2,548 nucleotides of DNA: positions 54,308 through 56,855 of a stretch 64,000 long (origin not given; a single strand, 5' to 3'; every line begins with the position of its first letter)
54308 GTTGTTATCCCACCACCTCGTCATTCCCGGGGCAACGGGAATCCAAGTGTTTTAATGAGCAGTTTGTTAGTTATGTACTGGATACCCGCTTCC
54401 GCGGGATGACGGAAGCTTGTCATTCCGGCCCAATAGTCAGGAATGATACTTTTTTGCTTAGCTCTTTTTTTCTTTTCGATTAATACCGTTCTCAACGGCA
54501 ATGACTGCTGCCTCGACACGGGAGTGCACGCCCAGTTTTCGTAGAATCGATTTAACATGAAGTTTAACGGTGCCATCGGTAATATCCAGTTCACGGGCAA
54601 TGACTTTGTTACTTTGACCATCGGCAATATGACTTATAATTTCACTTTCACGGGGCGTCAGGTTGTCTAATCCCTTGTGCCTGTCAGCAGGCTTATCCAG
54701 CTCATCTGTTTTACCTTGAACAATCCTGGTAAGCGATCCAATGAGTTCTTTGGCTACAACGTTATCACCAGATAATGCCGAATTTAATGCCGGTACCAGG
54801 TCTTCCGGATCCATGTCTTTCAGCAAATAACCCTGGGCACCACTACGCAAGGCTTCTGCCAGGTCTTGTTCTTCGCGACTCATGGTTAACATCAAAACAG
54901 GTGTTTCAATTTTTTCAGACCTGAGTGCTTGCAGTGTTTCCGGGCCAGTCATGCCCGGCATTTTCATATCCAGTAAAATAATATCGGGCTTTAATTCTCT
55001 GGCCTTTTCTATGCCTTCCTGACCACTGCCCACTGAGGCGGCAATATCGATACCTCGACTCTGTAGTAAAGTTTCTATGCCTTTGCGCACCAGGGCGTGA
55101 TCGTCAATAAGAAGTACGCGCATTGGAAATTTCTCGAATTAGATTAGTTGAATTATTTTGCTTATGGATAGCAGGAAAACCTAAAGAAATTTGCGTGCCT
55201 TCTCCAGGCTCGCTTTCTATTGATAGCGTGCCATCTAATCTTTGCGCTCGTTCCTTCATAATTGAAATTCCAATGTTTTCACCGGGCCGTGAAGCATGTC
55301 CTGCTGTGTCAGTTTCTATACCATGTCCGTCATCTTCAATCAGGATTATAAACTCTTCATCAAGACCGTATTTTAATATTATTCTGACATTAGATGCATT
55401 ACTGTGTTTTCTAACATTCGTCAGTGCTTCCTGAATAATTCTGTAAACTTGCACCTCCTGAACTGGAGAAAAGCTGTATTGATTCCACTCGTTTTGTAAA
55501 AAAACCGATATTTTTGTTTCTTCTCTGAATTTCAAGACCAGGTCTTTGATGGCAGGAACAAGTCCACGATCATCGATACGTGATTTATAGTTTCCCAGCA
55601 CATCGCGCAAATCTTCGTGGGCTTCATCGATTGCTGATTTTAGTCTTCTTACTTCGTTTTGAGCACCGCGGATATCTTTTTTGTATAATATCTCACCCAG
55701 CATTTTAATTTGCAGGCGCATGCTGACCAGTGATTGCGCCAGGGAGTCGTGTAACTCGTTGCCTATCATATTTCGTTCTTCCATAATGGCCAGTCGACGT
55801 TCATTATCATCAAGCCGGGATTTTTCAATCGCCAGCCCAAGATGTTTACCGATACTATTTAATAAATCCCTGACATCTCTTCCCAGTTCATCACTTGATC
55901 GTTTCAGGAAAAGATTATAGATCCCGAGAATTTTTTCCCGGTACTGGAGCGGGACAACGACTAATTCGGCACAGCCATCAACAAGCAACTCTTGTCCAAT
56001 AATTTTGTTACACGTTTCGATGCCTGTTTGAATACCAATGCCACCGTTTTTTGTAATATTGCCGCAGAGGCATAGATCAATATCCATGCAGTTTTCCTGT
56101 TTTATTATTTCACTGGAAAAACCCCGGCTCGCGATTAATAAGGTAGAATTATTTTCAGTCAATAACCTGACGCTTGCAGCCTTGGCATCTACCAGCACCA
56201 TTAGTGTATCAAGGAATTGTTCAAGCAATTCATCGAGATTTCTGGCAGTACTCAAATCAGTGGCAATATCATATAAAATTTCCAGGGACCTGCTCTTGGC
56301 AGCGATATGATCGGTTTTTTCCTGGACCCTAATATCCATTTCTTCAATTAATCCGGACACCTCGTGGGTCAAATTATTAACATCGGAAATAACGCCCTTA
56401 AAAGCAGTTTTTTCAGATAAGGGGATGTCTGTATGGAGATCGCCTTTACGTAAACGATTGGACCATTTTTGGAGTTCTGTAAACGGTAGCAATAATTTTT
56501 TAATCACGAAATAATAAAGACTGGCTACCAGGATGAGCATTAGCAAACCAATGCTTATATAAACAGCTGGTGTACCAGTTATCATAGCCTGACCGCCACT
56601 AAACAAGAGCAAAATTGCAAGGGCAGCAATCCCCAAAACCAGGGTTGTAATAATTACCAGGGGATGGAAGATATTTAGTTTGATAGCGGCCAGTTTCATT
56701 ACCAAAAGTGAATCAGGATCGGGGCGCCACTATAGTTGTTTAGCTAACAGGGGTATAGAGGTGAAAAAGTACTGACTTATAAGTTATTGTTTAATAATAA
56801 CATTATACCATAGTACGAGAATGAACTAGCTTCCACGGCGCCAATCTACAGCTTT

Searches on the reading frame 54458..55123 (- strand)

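Call 31: search_protein_families(library=ncbifam, proteins=[window:54458-55123:-], max_evalue=0.00001)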
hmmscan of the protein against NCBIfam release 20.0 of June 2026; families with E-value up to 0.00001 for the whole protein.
window:54458-55123:- (221 aa): 94 families (the best 25 are shown)
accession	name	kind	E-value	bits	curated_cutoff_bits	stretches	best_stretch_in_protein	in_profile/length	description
NF007935.0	PRK10651.1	equivalog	2.5e-66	222.9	250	1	2-212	8-213/216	two-component system response regulator NarL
NF007708.0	PRK10403.1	equivalog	4.8e-44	150.4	343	1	2-211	8-210/215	nitrate/nitrite response regulator protein NarP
NF052445.1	RespRegMctR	equivalog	6.2e-41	140.1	300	1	2-214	3-204/205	two-component system response regulator MctR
NF047785.1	respo_reg_MadR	equivalog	5.3e-37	127.2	300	1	1-213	1-207/209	MadR family response regulator transcription factor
NF011896.0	PRK15369.1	equivalog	3.2e-33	115.1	242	1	2-209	5-204/211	two component system response regulator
NF007018.1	PRK09483.1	equivalog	9.8e-32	110.3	280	1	2-218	3-212/217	UvrY/SirA/GacA family response regulator transcription factor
NF006900.1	PRK09390.1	equivalog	2.3e-25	89.3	255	1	3-207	7-195/203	response regulator FixJ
NF041830.1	RR_TF_ErdR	exception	7.8e-24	84.6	390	1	3-208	4-204/213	response regulator transcription factor ErdR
NF007419.0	PRK09958.1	equivalog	4.6e-22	78.6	251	1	1-214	1-203/204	acid-sensing system DNA-binding response regulator EvgA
NF007403.0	PRK09935.1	equivalog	8.2e-22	77.8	271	1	3-205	6-200/210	fimbria biosynthesis transcriptional regulator FimZ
NF045991.1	RespRegCtrARhodob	equivalog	7.9e-21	74.8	350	1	1-115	1-114/224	response regulator transcription factor CtrA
NF040689.1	MtrAB_MtrA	equivalog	1.9e-20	73.2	300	1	3-179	1-170/219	MtrAB system response regulator MtrA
NF052313.1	T9SS_RR_PorX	equivalog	1.2e-19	70.5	300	1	2-126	2-125/513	T9SS response regulator signal transducer PorX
NF007685.0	PRK10360.1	equivalog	1.5e-19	70.6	258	1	2-206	3-189/196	response regulator transcription factor UhpA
NF040749.1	tetrathio_RR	equivalog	5.2e-19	68.7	290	1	3-202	2-181/191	tetrathionate respiration response regulator TtrR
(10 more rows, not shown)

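Call 32: search_protein_families(library=pfam, proteins=[window:54458-55123:-], max_evalue=0.00001)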
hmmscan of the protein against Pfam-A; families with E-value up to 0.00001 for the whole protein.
window:54458-55123:- (221 aa): 2 families
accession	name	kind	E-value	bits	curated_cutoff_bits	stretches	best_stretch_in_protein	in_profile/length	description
PF00072.30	Response_reg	-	6.5e-31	107.2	30.2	1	3-113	1-110/111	Response regulator receiver domain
PF00196.25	GerE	-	1.4e-20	73.1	23.5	1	153-209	1-57/57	Bacterial regulatory proteins, luxR family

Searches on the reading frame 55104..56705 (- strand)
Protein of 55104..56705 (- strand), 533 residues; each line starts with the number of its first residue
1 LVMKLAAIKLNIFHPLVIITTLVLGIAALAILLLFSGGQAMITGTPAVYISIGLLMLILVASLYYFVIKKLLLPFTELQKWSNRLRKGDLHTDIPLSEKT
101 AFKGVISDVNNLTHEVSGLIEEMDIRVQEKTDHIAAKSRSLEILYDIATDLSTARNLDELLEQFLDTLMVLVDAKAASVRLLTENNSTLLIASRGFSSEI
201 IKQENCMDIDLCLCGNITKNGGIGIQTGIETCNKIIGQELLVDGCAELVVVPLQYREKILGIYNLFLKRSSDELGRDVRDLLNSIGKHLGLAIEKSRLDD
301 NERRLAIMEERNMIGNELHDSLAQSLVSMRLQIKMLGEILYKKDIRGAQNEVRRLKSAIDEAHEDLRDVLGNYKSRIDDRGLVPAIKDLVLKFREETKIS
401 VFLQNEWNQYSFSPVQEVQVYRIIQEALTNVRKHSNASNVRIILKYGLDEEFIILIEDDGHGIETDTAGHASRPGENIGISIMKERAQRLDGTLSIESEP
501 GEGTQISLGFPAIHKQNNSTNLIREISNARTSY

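Call 31: search_protein_families(library=ncbifam, proteins=[window:55104-56705:-], max_evalue=0.00001)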
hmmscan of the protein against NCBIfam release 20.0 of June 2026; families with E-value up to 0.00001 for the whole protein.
window:55104-56705:- (533 aa): 11 families
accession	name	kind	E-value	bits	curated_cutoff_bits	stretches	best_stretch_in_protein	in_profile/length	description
NF008184.0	PRK10935.1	equivalog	4.3e-60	203.9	553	2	277-516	330-563/565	nitrate/nitrite two-component system sensor histidine kinase NarQ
NF007896.0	PRK10600.1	equivalog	9.1e-46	156.7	578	2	271-515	351-588/598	nitrate/nitrite two-component system sensor histidine kinase NarX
NF052443.1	SensHisKinMctS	equivalog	3.5e-32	111.3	700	1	308-517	248-453/457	two-component system sensor histidine kinase MctS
NF008649.0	PRK11644.1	equivalog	4e-24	85.2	408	1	303-513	294-497/499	signal transduction histidine-protein kinase/phosphatase UhpB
NF047786.1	his_kin_MadS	equivalog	2.1e-19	69.9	500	1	291-507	211-430/434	MadS family sensor histidine kinase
NF052531.1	Strep_LiaS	equivalog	5e-18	65.4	450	1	294-511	118-326/328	envelope stress sensor histidine kinase LiaS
NF047322.1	HK_morpho_MacS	equivalog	3e-14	53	300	1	295-509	167-365/367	MacS family sensor histidine kinase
NF040691.1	MtrAB_MtrB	equivalog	3.6e-08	32.9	450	0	414-519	382-499/507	MtrAB system histidine kinase MtrB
NF008298.1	PRK11086.1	subfamily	8.4e-07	27.8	520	1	423-512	431-525/529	DcuS/MalK family sensor histidine kinase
NF007898.0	PRK10604.1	equivalog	2.3e-06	27.1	478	0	288-520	193-431/433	two-component system sensor histidine kinase RstB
NF011874.0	PRK15347.1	equivalog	3.6e-06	25.3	852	0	419-515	513-617/921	two component system sensor kinase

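Call 32: search_protein_families(library=pfam, proteins=[window:55104-56705:-], max_evalue=0.00001)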
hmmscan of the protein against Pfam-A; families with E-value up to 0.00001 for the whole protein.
window:55104-56705:- (533 aa): 4 families
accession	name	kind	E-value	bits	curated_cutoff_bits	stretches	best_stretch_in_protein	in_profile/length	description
PF02518.31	HATPase_c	-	1.7e-15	57.8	26.4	1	417-511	3-108/111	Histidine kinase-, DNA gyrase B-, and HSP90-like ATPase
PF07730.19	HisKA_3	-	6.2e-13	49.5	24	1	310-375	1-65/68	Histidine kinase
PF13492.12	GAF_3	-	1.3e-10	42.2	27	1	156-294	1-128/129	GAF domain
PF13185.12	GAF_2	-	6.1e-07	30.2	28.6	1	154-294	1-136/136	GAF domain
